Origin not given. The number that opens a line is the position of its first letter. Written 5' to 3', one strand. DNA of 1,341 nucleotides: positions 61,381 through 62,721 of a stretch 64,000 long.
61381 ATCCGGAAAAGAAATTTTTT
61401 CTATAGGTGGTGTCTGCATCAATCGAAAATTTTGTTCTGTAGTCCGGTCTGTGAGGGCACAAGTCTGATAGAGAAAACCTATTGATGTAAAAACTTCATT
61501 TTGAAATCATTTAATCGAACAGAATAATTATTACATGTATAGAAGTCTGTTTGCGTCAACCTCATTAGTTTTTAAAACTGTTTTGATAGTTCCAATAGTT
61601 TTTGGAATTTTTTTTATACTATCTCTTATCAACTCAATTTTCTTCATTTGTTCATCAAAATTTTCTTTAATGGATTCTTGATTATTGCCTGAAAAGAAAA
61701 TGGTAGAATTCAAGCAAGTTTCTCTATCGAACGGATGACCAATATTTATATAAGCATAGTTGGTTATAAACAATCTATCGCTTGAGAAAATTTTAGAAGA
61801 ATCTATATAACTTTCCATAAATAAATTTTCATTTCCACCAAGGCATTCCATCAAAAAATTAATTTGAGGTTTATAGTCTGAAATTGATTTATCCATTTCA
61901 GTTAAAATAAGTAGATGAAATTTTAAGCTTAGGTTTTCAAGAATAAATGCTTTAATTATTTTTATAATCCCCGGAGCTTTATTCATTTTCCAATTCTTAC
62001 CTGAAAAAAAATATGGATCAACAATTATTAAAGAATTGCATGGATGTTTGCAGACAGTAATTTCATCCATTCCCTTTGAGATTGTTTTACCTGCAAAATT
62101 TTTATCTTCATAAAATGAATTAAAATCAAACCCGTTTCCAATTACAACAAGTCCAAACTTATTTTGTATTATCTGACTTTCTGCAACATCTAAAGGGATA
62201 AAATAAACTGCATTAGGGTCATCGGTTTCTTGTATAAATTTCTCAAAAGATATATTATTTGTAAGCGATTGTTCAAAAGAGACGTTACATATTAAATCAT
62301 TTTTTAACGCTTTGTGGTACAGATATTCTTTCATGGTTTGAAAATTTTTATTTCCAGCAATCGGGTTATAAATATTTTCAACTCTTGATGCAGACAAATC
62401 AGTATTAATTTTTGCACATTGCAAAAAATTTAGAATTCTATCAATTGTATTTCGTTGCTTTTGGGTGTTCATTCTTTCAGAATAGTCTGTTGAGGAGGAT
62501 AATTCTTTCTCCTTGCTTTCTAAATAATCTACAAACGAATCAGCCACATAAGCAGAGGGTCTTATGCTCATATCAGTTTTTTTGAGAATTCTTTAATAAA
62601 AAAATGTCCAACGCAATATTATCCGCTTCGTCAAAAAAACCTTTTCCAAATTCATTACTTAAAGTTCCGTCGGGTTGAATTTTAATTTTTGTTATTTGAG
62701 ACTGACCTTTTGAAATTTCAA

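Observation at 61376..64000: AT-rich two-gene cassette: P-loop-less ABC/AAA_21-like ATPase + unknown 346-aa partner (candidate undescribed defense or abortive-infection-like module)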

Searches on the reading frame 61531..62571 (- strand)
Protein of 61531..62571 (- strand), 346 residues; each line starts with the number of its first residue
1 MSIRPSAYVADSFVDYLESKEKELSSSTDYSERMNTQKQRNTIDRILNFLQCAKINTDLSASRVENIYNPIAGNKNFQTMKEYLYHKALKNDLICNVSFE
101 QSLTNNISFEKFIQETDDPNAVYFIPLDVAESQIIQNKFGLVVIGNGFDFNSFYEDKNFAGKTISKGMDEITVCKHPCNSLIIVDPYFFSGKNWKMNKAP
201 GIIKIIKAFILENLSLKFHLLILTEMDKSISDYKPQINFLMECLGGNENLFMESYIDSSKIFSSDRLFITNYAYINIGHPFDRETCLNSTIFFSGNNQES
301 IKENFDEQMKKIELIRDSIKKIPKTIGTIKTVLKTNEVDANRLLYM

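Call 7: search_protein_families(library=pfam, proteins=[window:61531-62571:-], max_evalue=1)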
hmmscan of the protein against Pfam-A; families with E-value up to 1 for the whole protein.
window:61531-62571:- (346 aa): 3 families
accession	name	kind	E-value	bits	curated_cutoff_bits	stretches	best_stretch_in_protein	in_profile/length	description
PF06648.16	AcMNPV_Ac75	-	0.027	14.9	24.4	0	203-264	40-102/122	Autographa californica nuclear polyhedrosis virus (AcMNPV), Ac75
PF12352.13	V-SNARE_C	-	0.13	13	27.1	1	300-335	26-61/66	Snare region anchored in the vesicle membrane C-terminus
PF10199.14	Adaptin_binding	-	0.26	12.5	32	0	296-324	57-85/98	Alpha and gamma adaptin binding protein p34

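Call 8: search_protein_families(library=padloc, proteins=[window:61531-62571:-], max_evalue=1)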
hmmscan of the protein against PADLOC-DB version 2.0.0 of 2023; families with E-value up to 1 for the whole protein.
window:61531-62571:- (346 aa): 0 families

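Call 9: search_protein_families(library=ncbifam, proteins=[window:61531-62571:-], max_evalue=1)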
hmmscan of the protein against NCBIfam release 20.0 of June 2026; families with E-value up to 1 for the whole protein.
window:61531-62571:- (346 aa): 1 family
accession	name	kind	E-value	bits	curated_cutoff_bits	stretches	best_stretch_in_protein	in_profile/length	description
NF052409.1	NOV3845Y_fam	equivalog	0.034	14.4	140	1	61-147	15-94/103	NOV3845Y family cell motility protein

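Call 10: find_encoding_contigs(protein=window:61531-62571:-, flank=10000, max_places=6)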
Protein window:61531-62571:- (346 aa): 1 contig read that carries it; 1 place shown.
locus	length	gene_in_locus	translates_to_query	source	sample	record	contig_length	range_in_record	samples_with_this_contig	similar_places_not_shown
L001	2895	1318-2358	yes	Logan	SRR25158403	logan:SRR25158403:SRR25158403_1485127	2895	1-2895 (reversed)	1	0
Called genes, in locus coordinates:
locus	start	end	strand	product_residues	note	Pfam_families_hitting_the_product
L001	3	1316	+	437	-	?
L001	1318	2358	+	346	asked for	-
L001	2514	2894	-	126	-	?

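Call 13: find_homologous_proteins(query=window:61531-62571:-)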
Query window:61531-62571:- (346 aa): 5 proteins with E <= 0.001 among 1245 candidates.
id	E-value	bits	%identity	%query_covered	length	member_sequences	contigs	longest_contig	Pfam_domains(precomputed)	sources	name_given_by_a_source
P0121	7.5e-226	766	100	100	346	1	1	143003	-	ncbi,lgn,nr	ncbi:MAG TPA: hypothetical protein VFW07_22295 [Parafilimonas sp.]|nr:hypothetical protein [Parafili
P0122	2.6e-100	354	49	99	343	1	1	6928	-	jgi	jgi:hypothetical protein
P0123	4.7e-100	353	49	99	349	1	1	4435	-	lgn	-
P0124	4.5e-88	314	46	99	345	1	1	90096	-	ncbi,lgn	-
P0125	9.7e-77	276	42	98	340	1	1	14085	-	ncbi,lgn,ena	-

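Call 18: find_encoding_contigs(protein=P0124, flank=10000, max_places=3)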
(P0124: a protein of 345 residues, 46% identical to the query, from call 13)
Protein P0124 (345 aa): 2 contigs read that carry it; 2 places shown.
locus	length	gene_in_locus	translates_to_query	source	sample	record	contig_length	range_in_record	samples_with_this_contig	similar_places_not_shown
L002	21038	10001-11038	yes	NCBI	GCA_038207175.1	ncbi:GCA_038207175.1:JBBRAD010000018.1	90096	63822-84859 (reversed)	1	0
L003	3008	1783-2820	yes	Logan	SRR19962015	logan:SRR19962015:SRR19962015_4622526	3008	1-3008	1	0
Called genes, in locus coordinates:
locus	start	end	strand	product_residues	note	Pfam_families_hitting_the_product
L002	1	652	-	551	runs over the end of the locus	PF04389:Peptidase_M28, PF13180:PDZ_2 (weak)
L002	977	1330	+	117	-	PF01833:TIG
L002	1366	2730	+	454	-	PF13517:FG-GAP_3, PF01839:FG-GAP, PF13517:FG-GAP_3, PF18962:Por_Secre_tail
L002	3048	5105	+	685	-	PF01926:MMR_HSR1, PF02421:FeoB_N, PF07670:Gate, PF07664:FeoB_C, PF07670:Gate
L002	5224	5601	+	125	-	PF03795:YCII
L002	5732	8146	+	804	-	PF22494:choice_anch_I (faint), PF23381:Beta-prop_IFT122_1st (faint), PF23414:Beta-prop_EML_2 (faint), PF08450:SGL (faint), PF25174:Beta-prop_THOC3 (weak), PF10282:Lactonase (weak), PF04185:Phosphoesterase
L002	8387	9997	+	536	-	PF02463:SMC_N (faint), PF11398:DUF2813 (faint), PF13175:AAA_15, PF13476:AAA_23 (faint), PF13304:AAA_21, PF12476:DUF3696 (weak)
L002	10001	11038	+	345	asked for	-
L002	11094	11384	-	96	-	-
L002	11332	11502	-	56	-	-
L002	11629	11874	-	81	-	PF14242:DUF4342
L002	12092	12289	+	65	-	-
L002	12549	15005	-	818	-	-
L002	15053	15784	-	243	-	PF00756:Esterase (weak)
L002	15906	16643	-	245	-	PF01656:CbiA, PF10609:ParA (weak), PF13614:AAA_31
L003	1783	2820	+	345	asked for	-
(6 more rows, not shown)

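Call 19: find_encoding_contigs(protein=P0125, flank=10000, max_places=3)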
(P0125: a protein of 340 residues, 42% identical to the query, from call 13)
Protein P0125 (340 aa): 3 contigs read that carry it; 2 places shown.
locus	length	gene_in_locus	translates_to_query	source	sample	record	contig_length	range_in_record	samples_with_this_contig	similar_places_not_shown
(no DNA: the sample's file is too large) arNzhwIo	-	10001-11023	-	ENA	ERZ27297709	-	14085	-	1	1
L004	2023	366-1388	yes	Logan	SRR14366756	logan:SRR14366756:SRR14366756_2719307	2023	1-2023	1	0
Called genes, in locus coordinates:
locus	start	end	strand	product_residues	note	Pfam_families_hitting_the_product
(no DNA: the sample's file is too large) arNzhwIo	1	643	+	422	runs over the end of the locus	PF06965:Na_H_antiport_1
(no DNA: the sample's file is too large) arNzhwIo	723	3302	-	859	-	PF00311:PEPcase, PF14010:PEPcase_2 (weak)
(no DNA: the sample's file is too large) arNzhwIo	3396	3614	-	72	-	-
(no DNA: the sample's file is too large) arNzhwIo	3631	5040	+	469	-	PF00890:FAD_binding_2 (weak), PF01134:GIDA (weak), PF01266:DAO (faint), PF07992:Pyr_redox_2, PF12831:FAD_oxidored, PF13738:Pyr_redox_3, PF00070:Pyr_redox, PF02852:Pyr_redox_dim, +3 more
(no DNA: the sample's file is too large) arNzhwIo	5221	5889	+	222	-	PF08030:NAD_binding_6 (faint), PF00175:NAD_binding_1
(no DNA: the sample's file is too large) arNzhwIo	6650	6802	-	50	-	-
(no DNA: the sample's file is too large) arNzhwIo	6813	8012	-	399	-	PF00534:Glycos_transf_1, PF13692:Glyco_trans_1_4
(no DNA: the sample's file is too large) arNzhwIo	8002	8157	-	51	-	-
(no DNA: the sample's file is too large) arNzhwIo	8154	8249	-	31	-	-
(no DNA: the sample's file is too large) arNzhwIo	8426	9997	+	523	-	PF13175:AAA_15, PF13304:AAA_21, PF12476:DUF3696 (weak)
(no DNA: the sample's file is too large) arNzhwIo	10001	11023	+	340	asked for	-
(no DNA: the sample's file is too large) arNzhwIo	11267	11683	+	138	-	PF07883:Cupin_2, PF02311:AraC_binding (weak)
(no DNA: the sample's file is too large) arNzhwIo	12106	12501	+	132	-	?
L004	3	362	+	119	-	?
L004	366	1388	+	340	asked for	-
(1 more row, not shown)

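Call 20: find_encoding_contigs(protein=P0122, flank=10000, max_places=3)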
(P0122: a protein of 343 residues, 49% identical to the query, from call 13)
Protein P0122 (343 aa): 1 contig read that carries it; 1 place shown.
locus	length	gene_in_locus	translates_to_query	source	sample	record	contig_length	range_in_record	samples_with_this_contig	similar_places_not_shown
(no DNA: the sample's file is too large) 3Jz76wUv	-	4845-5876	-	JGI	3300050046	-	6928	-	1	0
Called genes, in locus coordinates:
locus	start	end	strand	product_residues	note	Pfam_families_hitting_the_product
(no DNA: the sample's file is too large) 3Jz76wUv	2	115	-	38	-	?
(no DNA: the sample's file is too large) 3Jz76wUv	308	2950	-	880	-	PF13620:CarboxypepD_reg (weak), PF13715:CarbopepD_reg_2 (faint), PF07715:Plug (weak), PF14905:OMP_b-brl_3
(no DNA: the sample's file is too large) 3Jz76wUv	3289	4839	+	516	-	PF13175:AAA_15, PF13476:AAA_23 (weak), PF13304:AAA_21, PF12476:DUF3696 (weak)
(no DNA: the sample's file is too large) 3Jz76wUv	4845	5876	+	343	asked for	-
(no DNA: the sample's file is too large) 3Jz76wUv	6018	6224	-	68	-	-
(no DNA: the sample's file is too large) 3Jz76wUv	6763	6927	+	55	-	?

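Call 21: find_encoding_contigs(protein=P0123, flank=10000, max_places=3)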
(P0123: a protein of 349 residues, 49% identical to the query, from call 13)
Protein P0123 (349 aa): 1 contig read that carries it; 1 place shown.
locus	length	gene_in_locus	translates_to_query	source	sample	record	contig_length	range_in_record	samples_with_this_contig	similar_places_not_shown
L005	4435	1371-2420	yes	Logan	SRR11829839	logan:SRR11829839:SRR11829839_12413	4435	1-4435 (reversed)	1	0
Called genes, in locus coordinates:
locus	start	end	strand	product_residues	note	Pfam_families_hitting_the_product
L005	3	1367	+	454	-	?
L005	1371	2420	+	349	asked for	-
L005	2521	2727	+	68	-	PF03683:UPF0175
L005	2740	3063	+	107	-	-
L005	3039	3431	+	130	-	PF01850:PIN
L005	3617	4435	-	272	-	?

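Call 22: find_related_loci(query=A2, collection=genome_contigs, flank=10000)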
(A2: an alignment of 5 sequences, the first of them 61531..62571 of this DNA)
Query A2 (346 aa) in genome_contigs; peptide patterns used: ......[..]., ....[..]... (x = any residue, [..] = any of these).
248 stretches matched a pattern; 2 encode a relative of the query (tblastn E <= 1e-3); 2 distinct loci.
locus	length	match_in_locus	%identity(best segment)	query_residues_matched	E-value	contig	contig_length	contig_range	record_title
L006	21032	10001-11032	46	5-346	1e-95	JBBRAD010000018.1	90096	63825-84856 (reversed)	MAG: Chitinophagales bacterium isolate Co_metawrap_2277 Cmw_2277_k141_578353_length_90096_cov_53.9947, whole genome shot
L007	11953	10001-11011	42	5-344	2e-84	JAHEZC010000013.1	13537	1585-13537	MAG: Parafilimonas sp. isolate nzgw142 NODE_9758_length_13538_cov_2.742193, whole genome shotgun sequence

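Call 30: search_protein_representatives(alignment_id=A2)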
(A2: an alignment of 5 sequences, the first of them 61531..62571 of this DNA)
Query: 5 sequences, 347 profile positions. Proteins with E-value up to 0.001 (for the whole library): 258; up to 1e-10: 94; up to 1e-30: 22. The best 150 are listed.
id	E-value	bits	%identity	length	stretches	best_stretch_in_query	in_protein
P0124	4.1e-186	634.5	-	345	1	3-347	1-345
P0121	6.5e-173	591.1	-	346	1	2-347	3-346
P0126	1.3e-83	297.4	-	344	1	1-336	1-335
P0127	1.1e-71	258.2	-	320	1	34-345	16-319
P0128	2.8e-66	240.4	-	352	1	3-345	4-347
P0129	2.4e-57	211.0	-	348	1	1-341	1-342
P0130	2.8e-47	178.0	-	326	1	3-342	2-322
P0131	2.9e-42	161.4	-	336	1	3-340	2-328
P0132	9.5e-42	159.7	-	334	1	3-336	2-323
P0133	4.3e-41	157.6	-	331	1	4-340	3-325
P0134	2.1e-40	155.4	-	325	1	3-341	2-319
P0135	3.4e-39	151.3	-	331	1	3-338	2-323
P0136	7.6e-37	143.6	-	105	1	243-346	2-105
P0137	7.8e-36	140.3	-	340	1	3-327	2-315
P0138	9.5e-36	140.0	-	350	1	3-343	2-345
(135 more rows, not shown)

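Call 33: search_protein_families(library=pfam, alignment_id=A3, max_evalue=0.01)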
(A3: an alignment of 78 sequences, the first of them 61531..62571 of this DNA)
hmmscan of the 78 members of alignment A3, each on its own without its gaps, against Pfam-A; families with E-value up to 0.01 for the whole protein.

A. member 1, window:61531-62571:- (346 aa): 0 families

B. families by the number of members that match (of 78 scanned): 9 families
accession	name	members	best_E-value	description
PF16565.11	MIT_C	6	0.00021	Phospholipase D-like domain at C-terminus of MIT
PF05141.17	DIT1_PvcA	1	0.002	Pyoverdine/dityrosine biosynthesis protein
PF07544.18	Med9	1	0.0031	RNA polymerase II transcription mediator complex subunit 9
PF01396.24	Zn_ribbon_Top1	1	0.0035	Topoisomerase DNA binding C4 zinc finger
PF00889.24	EF_TS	1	0.0045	Elongation factor TS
PF12510.13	Smoothelin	1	0.0065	Smoothelin cytoskeleton protein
PF18095.7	PAS_12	1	0.0078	UPF0242 C-terminal PAS-like domain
PF02899.23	Phage_int_SAM_1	1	0.008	Phage integrase, N-terminal SAM-like domain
PF15649.12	Tox-REase-7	1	0.0095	Restriction endonuclease fold toxin 7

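Call 34: search_protein_families(library=padloc, alignment_id=A3, max_evalue=0.01)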
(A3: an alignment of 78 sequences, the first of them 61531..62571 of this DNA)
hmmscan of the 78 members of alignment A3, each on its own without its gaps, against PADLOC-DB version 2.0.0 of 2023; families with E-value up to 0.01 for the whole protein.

A. member 1, window:61531-62571:- (346 aa): 0 families

B. families by the number of members that match (of 78 scanned): 3 families
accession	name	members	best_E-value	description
PDLC04793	PDC-S02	1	0.00028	-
PDLC02508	BrxL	1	0.0014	BrxL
PDLC02926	HTH_VI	1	0.0085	-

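Call 35: search_solved_structures(query=A3, max_evalue=10, show_alignments=2)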
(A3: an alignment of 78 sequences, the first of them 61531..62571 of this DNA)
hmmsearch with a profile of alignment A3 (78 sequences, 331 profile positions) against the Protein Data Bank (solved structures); distinct sequences matched with E-value up to 10: 2.
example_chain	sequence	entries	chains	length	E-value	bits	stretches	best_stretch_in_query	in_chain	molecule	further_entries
5uco_A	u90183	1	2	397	0.032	16.7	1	100-146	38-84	2,4,6-trihydroxybenzophenone synthase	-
7cbf_A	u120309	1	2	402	0.33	13.4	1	101-146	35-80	2,4,6-trihydroxybenzophenone synthase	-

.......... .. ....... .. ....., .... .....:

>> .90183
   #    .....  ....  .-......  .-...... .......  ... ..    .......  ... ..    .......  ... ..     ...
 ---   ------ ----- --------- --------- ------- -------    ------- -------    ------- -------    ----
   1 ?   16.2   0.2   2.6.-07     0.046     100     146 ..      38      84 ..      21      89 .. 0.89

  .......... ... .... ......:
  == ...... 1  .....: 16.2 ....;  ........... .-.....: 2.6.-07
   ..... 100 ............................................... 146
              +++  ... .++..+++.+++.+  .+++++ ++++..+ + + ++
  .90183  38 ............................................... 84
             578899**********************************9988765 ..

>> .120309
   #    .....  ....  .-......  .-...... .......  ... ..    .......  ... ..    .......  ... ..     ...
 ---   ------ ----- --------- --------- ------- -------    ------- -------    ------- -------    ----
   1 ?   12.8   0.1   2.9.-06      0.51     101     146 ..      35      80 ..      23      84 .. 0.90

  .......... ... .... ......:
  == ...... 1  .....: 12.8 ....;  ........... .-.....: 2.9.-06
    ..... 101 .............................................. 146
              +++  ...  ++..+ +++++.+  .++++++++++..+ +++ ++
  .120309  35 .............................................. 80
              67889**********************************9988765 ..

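Call 38: predict_structure(alignment_id=A3)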
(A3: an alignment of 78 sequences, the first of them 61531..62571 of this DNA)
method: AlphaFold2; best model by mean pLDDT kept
length: 346 residues; sequences in the alignment: 78
mean_pLDDT: 95.5   pTM: 0.93
mean pLDDT of the five models: 95.5, 94.3, 94.0, 93.9, 93.8
residues with pLDDT >= 90: 323; 70-90: 20; 50-70: 3; < 50: 0
segments of 3 or more residues with pLDDT < 50: none
pLDDT, mean of each block of 10 residues (from residue 1): 94 97 96 97 98 97 91 91 96 92 78 93 96 97 97 98 96 98 97 92 97 97 97 96 97 97 95 97 97 98 97 97 97 97 94
secondary structure, 60 per line:
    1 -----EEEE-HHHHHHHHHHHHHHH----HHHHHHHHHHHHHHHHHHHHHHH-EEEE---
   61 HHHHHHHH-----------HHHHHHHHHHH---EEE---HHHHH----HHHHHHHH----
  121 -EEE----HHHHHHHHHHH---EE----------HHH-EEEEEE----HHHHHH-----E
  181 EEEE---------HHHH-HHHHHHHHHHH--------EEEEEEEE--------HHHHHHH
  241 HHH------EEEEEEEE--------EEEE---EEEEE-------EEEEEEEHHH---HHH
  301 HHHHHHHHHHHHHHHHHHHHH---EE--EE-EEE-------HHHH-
elements in order: E6-9 H11-25 H30-52 E54-57 H61-68 H80-90 E94-96 H100-104 H109-116 E122-124 H129-139 E159-164 H169-174 E180-184 H194-197 H199-209 E218-225 H234-243 E250-257 E266-269 E273-277 E285-291 H298-321 E332-334 H342-345

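Call 50: find_related_loci(query=A4, collection=metagenome_contigs, flank=6000)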
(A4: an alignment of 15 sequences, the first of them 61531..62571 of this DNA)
Query A4 (346 aa) in metagenome_contigs; peptide patterns used: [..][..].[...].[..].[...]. (x = any residue, [..] = any of these).
272 stretches matched a pattern; 5 encode a relative of the query (tblastn E <= 1e-3); 5 distinct loci.
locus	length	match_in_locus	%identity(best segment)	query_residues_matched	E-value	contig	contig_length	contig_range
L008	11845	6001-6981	27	1-338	3e-39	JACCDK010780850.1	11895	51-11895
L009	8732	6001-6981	27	1-338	3e-39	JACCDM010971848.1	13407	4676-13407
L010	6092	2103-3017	27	5-324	1e-25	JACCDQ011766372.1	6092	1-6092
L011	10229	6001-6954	25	5-337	8e-22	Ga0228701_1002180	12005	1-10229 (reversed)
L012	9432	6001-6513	26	50-224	3e-5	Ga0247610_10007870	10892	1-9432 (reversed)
